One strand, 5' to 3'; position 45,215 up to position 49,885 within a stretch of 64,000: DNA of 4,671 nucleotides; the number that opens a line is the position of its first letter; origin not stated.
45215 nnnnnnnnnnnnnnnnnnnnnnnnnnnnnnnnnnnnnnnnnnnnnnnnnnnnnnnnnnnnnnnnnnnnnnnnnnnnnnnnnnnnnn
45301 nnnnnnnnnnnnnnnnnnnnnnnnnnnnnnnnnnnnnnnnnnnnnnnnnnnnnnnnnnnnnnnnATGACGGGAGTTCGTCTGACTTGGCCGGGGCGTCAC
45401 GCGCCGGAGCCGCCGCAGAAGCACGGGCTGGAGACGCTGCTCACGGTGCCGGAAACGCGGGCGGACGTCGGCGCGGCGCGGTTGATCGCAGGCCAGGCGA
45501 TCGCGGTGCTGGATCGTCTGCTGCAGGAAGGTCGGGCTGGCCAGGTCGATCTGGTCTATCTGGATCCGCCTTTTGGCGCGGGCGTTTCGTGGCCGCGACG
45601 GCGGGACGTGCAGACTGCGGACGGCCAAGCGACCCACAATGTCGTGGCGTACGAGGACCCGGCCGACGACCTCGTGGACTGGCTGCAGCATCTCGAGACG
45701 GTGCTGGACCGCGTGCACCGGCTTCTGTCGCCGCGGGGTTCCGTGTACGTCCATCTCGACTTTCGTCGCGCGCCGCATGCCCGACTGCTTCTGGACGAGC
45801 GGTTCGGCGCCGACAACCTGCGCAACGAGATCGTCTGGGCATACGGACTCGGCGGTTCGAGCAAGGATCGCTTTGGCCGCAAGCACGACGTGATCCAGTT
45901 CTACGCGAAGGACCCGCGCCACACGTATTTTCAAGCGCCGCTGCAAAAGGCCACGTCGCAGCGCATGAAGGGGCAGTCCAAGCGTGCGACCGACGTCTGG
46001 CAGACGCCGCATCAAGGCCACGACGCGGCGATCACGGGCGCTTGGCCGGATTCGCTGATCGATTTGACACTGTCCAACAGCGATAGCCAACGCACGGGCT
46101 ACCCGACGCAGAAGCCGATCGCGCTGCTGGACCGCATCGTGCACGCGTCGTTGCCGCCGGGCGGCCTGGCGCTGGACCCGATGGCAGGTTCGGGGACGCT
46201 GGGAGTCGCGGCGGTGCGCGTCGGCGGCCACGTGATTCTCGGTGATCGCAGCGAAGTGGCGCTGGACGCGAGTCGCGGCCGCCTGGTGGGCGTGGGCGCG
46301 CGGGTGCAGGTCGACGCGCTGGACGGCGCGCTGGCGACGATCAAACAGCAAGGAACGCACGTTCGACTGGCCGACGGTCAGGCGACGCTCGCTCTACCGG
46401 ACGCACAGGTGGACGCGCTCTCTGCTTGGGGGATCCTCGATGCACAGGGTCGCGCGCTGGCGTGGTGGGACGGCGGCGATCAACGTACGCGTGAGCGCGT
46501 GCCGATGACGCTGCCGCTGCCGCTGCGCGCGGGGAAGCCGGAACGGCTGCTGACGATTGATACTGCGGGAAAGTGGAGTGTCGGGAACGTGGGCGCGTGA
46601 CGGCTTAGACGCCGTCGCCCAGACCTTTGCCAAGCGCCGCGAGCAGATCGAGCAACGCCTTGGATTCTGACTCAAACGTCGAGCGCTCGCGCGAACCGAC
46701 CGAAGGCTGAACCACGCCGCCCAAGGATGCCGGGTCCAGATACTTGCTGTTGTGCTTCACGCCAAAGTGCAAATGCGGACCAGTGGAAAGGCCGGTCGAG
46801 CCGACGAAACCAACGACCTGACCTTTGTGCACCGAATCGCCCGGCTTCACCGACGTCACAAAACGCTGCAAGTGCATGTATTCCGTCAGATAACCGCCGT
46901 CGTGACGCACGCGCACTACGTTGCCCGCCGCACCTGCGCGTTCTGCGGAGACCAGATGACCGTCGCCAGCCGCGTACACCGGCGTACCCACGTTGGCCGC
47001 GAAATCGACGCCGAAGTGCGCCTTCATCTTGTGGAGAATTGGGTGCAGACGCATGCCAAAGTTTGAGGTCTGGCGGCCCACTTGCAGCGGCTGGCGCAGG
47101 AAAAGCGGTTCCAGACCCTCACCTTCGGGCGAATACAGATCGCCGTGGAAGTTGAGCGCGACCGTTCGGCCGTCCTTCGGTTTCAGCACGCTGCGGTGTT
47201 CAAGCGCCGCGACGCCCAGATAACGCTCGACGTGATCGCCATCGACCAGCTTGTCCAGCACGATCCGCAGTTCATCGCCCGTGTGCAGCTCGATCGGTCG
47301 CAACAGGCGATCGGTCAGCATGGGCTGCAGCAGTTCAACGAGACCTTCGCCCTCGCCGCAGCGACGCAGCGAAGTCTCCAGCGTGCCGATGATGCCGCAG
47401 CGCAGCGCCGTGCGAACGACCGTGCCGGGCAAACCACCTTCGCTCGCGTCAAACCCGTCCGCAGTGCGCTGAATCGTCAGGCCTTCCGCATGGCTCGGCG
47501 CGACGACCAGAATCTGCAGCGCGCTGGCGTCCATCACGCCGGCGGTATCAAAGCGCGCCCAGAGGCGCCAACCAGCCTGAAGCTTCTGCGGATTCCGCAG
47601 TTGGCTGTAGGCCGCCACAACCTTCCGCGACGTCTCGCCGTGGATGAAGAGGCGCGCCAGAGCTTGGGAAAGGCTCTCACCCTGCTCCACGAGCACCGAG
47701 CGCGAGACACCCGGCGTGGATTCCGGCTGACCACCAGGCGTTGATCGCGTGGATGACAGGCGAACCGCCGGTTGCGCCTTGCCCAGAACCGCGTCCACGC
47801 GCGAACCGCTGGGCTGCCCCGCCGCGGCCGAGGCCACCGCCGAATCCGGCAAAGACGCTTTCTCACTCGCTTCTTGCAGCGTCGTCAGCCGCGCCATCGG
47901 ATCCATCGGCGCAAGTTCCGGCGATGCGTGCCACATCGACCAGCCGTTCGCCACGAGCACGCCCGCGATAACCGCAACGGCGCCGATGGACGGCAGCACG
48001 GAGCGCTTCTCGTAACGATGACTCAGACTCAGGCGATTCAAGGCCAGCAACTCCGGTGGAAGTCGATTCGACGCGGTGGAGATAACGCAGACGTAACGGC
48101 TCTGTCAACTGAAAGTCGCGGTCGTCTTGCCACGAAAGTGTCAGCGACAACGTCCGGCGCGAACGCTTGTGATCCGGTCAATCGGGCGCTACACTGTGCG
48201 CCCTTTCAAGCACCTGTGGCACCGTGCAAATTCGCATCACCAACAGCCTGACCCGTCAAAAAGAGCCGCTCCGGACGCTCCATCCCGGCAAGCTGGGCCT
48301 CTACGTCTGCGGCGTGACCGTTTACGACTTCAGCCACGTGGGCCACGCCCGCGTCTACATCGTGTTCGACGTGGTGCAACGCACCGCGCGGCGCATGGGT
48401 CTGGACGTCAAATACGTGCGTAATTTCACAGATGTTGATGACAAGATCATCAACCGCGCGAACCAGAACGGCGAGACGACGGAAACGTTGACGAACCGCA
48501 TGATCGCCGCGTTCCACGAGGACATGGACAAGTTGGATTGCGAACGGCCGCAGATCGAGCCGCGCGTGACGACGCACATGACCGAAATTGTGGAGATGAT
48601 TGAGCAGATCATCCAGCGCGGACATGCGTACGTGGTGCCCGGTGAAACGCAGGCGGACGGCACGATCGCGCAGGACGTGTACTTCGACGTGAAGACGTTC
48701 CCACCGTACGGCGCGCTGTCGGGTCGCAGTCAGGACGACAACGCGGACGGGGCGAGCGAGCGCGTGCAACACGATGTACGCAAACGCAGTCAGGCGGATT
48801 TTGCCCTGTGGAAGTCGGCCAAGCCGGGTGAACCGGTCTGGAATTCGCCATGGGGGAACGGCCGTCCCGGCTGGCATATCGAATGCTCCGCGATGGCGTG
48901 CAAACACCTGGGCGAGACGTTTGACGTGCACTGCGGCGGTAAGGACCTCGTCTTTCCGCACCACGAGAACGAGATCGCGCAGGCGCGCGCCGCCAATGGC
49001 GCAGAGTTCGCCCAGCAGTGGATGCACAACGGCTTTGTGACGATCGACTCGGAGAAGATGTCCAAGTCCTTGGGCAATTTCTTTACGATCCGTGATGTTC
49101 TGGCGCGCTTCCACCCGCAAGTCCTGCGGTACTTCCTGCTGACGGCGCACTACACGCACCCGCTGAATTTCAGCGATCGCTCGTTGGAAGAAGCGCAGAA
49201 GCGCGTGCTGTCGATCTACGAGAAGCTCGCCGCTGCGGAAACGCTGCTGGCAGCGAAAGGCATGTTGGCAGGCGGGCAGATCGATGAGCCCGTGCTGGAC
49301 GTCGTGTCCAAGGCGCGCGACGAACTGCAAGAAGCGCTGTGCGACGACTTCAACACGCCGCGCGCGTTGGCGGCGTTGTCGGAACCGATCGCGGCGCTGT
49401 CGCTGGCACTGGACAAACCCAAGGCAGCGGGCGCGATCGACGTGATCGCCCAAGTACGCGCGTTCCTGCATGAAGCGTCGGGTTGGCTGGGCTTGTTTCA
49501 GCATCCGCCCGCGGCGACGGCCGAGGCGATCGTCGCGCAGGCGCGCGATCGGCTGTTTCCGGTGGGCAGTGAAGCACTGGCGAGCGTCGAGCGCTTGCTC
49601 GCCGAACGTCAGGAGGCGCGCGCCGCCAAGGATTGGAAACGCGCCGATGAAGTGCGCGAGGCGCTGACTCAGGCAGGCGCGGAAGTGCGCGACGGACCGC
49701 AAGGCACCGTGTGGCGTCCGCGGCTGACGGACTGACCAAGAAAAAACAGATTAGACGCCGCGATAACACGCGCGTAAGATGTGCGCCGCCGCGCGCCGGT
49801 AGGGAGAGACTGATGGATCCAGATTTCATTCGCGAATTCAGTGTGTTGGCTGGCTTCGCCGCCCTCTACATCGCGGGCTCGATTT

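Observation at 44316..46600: Nuclease-type OB-fold lipoprotein translationally coupled to a solitary beta-class DNA methyltransferase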

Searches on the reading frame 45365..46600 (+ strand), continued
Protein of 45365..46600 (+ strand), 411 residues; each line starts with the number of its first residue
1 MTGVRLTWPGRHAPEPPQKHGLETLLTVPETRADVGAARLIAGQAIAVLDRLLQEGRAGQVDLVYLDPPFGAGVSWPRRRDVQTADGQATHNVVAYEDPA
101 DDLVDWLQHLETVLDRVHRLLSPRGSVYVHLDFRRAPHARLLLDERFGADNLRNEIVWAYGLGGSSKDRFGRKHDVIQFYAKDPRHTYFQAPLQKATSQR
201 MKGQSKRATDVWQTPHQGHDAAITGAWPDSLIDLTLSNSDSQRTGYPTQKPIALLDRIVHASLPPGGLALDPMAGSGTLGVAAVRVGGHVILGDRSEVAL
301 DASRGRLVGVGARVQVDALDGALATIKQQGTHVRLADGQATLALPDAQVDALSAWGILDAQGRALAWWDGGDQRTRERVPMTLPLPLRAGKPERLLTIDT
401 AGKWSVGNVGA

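Call 72: find_encoding_contigs(protein=P0038, flank=6000, max_places=1)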
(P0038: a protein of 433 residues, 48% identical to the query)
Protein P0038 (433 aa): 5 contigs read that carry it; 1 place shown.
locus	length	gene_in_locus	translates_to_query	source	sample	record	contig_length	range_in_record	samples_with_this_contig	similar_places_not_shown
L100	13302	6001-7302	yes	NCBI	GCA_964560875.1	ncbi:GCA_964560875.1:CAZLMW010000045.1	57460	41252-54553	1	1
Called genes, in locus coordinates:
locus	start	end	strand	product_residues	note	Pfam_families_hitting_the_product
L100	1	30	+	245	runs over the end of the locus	-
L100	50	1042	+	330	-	PF00535:Glycos_transf_2 (weak)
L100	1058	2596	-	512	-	-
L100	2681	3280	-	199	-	PF07638:Sigma70_ECF, PF04542:Sigma70_r2, PF04545:Sigma70_r4, PF08281:Sigma70_r4_2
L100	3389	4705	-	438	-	PF01938:TRAM (weak), PF05958:tRNA_U5-meth_tr (weak)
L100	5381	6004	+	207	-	-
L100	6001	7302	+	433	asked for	PF03602:Cons_hypoth95 (faint), PF01555:N6_N4_Mtase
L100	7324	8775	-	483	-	PF01551:Peptidase_M23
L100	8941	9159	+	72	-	-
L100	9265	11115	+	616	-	PF01558:POR, PF01855:POR_N, PF02780:Transketolase_C, PF17147:PFOR_II (weak)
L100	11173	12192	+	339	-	PF02775:TPP_enzyme_C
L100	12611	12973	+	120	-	PF02482:Ribosomal_S30AE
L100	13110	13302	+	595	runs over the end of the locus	-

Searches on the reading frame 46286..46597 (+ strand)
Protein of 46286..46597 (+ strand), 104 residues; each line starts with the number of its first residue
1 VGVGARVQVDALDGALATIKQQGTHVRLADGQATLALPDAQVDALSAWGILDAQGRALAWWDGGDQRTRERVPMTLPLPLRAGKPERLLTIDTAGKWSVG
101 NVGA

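Call 58: search_solved_structures(query=A4, max_evalue=10, show_alignments=2)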
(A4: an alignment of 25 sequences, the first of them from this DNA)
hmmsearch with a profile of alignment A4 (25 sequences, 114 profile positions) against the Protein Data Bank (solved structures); distinct sequences matched with E-value up to 10: 0.

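Call 59: search_protein_families(library=pfam, alignment_id=A4, max_evalue=1)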
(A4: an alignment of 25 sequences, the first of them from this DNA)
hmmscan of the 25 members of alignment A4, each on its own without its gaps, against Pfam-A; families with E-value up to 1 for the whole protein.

A. member 1, seq(104 aa): 0 families

B. families by the number of members that match (of 25 scanned): 0 families

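Call 84: find_homologous_proteins(query=A4, max_evalue=0.001)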
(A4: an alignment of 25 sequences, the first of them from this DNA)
Query A4 (25 sequences): 8000 candidates shared short words with the query, none scored E <= 0.001.

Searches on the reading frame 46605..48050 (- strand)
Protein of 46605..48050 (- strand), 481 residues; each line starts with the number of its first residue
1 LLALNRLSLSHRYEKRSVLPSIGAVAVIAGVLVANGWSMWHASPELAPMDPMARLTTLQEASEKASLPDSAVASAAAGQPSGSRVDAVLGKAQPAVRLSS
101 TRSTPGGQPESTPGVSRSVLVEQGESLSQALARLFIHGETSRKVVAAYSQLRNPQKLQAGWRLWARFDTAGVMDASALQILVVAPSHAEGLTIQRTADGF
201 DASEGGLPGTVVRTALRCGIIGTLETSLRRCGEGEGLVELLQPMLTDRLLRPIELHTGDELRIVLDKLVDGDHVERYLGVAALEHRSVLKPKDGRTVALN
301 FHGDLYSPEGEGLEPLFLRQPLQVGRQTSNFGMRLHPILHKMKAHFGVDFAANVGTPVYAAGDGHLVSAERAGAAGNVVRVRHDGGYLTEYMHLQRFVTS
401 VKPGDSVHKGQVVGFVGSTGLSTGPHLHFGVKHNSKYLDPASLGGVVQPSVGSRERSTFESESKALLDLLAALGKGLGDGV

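Call 3: search_protein_families(library=pfam, proteins=[window:46605-48050:-], max_evalue=0.1)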
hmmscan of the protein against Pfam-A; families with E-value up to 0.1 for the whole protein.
window:46605-48050:- (481 aa): 1 family
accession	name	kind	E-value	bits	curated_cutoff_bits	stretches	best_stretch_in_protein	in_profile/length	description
PF01551.29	Peptidase_M23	-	1.3e-31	109.1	28.7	1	344-440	2-96/96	Peptidase family M23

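Call 4: search_protein_families(library=ncbifam, proteins=[window:46605-48050:-], max_evalue=0.1)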
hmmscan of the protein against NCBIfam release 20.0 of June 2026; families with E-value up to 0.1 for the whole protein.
window:46605-48050:- (481 aa): 15 families
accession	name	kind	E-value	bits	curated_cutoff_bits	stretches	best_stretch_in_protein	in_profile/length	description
NF008652.0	PRK11649.1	equivalog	1.2e-39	136.2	341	1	118-444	97-410/439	murein DD-endopeptidase MepM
NF053824.1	PdgNdpepShyC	equivalog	1.5e-37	129.5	700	1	255-471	207-420/429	peptidoglycan DD-endopeptidase ShyC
NF053825.1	PdgNdpepShyA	equivalog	3.7e-36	124.7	700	1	174-470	125-419/425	peptidoglycan DD-endopeptidase ShyA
NF052530.1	Heli_ShapePgp3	exception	6e-22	78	300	1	328-441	150-261/270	peptidoglycan metallopeptidase Pgp3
NF052336.1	PdgHdaseHSB100310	equivalog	8.6e-21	74.6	500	1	328-439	44-149/316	peptidoglycan hydrolase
NF050804.1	CellDivDipMCaul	equivalog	1.6e-15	56.9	900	1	347-434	530-616/634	cell division endopeptidase DipM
NF040883.1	amid_act_ActS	equivalog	9.2e-13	48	375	1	347-441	138-230/242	amidase activator ActS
NF052529.1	PG_M23_Pgp6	exception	3e-12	46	600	1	345-432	335-420/452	peptidoglycan metallopeptidase Pgp6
NF053738.1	S2SprSpoIIQBc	equivalog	6.8e-10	39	250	1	346-442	123-221/232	stage II sporulation protein SpoIIQ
NF008123.1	PRK10871.1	equivalog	8.1e-09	35.3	311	1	347-440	267-358/365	murein hydrolase activator NlpD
NF041208.1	celldiv_DipM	equivalog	2.8e-08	33.4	740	1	345-441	319-414/419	cell division endopeptidase DipM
NF004799.0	PRK06148.1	subfamily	6.2e-08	31.1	1128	1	342-438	438-544/1015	hypothetical protein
NF008644.1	PRK11637.1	equivalog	4.4e-07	29.2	270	1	289-441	241-380/385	murein hydrolase activator EnvC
NF047755.1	LIC_10271_M23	exception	1e-05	25.4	180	1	344-441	116-206/207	LIC_10271 family cell wall hydrolase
NF047657.1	CellWlHdaseLepto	equivalog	0.0068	15.9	400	1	343-441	126-217/221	hypothetical protein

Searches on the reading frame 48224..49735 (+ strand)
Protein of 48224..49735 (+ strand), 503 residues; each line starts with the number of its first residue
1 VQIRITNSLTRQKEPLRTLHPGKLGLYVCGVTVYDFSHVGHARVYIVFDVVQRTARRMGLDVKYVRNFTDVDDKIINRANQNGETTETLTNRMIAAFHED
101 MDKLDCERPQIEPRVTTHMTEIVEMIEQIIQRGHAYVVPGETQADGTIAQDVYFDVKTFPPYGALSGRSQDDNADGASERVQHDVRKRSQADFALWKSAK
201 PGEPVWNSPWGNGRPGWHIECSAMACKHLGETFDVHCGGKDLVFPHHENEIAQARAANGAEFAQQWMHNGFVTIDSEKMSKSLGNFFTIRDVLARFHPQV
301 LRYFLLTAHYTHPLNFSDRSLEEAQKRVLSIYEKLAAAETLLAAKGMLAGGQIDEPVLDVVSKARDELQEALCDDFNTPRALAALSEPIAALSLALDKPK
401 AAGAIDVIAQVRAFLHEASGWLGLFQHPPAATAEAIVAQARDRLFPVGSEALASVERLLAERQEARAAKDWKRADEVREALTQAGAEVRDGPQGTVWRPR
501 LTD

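Call 7: search_protein_families(library=pfam, proteins=[window:48224-49735:+], max_evalue=0.001)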
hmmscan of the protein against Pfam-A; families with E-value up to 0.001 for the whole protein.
window:48224-49735:+ (503 aa): 6 families
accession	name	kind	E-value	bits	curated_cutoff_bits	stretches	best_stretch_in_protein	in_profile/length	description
PF01406.26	tRNA-synt_1e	-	1.3e-132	442.2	27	1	17-325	3-300/301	tRNA synthetases class I (C) catalytic domain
PF09334.17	tRNA-synt_1g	-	1.4e-15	57.4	20.1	2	236-320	286-370/391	tRNA synthetases class I (M)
PF09190.17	DALR_2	-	5.4e-09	36.9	22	1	369-426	3-57/57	DALR domain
PF23493.1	CysS_C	-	7.1e-09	36.1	23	1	453-498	6-51/51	Cysteinyl-tRNA ligase anticodon binding domain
PF01921.24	tRNA-synt_1f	-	2.3e-07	30.5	27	1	264-318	268-322/360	tRNA synthetases class I (K)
PF00133.28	tRNA-synt_1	-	3.9e-06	26.3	22.7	1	234-316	330-413/414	tRNA synthetases class I (I, L, M and V)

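Call 66: list_cluster_members(proteins=[P0001, P0121, window:48224-49735:+, P0022, P0031])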
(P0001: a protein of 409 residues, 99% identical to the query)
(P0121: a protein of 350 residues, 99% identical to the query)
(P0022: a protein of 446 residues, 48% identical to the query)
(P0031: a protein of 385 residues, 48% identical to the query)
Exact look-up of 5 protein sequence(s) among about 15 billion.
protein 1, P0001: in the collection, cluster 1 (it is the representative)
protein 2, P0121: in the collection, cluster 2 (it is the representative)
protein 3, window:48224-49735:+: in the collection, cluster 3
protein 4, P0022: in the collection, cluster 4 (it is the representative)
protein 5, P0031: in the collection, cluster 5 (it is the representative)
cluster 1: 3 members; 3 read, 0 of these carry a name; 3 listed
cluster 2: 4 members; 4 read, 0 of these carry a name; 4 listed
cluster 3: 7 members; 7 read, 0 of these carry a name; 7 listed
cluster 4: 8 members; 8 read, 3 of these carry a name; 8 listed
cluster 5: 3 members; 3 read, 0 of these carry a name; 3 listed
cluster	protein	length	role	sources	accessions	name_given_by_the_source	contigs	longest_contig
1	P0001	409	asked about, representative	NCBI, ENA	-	-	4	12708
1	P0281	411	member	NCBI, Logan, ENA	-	-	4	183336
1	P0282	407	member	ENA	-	-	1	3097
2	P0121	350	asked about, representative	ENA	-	-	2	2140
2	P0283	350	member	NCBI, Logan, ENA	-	-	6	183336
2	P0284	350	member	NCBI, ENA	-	-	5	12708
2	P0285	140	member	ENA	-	-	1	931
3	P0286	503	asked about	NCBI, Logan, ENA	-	-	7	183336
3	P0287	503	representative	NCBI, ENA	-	-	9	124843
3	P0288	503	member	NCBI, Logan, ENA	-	-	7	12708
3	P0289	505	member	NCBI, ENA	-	-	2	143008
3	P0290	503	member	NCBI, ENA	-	-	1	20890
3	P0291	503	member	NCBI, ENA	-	-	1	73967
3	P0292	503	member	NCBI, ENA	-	-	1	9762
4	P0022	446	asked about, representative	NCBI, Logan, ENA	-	-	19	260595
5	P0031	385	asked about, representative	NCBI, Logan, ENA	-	-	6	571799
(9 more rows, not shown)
